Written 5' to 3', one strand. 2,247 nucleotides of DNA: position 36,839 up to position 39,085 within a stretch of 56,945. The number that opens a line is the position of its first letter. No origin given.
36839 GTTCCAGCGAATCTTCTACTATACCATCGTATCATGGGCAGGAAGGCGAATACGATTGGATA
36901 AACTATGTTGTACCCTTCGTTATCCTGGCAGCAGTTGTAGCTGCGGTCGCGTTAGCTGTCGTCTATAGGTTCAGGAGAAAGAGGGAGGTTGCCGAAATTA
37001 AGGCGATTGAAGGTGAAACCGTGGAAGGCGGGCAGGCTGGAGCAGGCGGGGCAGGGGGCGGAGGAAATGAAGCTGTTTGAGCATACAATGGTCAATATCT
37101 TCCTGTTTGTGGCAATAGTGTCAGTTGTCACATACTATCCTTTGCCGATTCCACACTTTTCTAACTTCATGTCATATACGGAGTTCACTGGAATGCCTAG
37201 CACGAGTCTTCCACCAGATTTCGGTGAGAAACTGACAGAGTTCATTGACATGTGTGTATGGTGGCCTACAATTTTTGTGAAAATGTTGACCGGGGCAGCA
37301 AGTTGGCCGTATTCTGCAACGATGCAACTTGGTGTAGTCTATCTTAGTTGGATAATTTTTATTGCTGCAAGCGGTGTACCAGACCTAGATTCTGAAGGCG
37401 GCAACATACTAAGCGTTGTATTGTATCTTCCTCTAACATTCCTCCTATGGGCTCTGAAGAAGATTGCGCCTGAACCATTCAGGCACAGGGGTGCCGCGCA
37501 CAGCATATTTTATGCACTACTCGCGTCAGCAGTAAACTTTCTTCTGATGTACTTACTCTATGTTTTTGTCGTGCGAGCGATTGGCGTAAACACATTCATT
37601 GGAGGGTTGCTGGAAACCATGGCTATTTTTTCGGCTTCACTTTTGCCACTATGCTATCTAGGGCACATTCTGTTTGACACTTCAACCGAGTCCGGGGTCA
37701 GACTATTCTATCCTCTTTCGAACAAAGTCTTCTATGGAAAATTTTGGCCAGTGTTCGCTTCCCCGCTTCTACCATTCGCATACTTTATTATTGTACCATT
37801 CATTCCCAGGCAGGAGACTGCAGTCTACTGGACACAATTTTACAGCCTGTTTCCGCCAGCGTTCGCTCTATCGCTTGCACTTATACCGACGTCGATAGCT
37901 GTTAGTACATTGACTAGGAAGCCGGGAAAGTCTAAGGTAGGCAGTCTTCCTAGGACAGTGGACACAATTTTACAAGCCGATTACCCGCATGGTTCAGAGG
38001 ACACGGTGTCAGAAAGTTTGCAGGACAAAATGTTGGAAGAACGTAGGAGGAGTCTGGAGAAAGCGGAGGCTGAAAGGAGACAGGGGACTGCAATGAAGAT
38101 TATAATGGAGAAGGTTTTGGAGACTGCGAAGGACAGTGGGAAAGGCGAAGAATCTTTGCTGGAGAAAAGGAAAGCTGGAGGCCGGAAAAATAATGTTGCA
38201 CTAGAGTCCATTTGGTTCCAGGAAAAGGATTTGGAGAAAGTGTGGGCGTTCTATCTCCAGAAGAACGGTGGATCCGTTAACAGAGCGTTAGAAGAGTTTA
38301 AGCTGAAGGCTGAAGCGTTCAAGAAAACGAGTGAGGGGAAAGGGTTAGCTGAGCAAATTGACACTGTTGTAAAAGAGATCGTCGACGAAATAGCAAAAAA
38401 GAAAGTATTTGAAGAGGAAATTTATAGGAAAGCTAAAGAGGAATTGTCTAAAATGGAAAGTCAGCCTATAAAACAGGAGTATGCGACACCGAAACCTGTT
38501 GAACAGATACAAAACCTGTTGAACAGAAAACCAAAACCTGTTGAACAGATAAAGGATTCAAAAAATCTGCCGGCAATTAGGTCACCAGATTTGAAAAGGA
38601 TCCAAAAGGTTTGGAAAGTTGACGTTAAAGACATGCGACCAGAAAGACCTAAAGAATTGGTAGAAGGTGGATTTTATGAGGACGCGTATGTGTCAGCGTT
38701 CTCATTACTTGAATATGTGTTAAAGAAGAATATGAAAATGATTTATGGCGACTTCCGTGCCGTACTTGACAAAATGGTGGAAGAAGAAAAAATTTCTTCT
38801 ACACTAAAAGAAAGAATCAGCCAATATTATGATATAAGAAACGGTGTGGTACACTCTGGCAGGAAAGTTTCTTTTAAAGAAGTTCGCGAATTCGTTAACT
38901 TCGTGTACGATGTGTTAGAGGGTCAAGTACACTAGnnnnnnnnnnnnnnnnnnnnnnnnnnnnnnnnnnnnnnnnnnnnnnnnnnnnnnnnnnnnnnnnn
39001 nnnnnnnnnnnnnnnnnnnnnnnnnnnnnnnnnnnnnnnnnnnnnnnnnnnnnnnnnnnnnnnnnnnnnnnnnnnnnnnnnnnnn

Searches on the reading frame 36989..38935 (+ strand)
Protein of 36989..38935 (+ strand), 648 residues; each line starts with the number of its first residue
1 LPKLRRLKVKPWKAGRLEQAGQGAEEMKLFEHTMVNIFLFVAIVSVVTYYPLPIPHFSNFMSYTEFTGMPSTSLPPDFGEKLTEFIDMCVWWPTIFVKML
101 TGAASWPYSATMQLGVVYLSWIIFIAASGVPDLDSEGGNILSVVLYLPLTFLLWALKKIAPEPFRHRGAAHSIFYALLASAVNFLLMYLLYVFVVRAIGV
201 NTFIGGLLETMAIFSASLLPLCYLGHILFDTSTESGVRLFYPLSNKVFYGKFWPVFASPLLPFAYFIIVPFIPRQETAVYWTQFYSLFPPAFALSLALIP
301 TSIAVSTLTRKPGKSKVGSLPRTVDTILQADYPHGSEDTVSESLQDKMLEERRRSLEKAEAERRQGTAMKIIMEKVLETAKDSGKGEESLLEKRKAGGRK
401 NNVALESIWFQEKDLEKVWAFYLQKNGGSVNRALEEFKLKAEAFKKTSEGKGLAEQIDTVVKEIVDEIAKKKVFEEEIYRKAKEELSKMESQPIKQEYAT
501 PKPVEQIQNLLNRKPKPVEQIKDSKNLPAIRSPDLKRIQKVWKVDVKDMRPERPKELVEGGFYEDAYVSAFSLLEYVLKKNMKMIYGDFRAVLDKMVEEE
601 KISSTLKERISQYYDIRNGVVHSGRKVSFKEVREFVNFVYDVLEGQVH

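Call 18: search_protein_families(library=pfam, proteins=[window:36989-38935:+], max_evalue=0.01)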
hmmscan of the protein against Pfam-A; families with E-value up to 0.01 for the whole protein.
window:36989-38935:+ (648 aa): 1 family
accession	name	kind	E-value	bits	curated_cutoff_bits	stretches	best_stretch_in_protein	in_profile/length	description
PF04307.19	YdjM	-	1.7e-12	47.6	29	1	118-286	27-162/176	YdjM inner membrane protein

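Call 44: search_protein_families(library=phrogs, proteins=[window:36989-38935:+], max_evalue=0.001)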
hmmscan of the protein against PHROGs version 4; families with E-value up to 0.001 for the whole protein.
window:36989-38935:+ (648 aa): 0 families
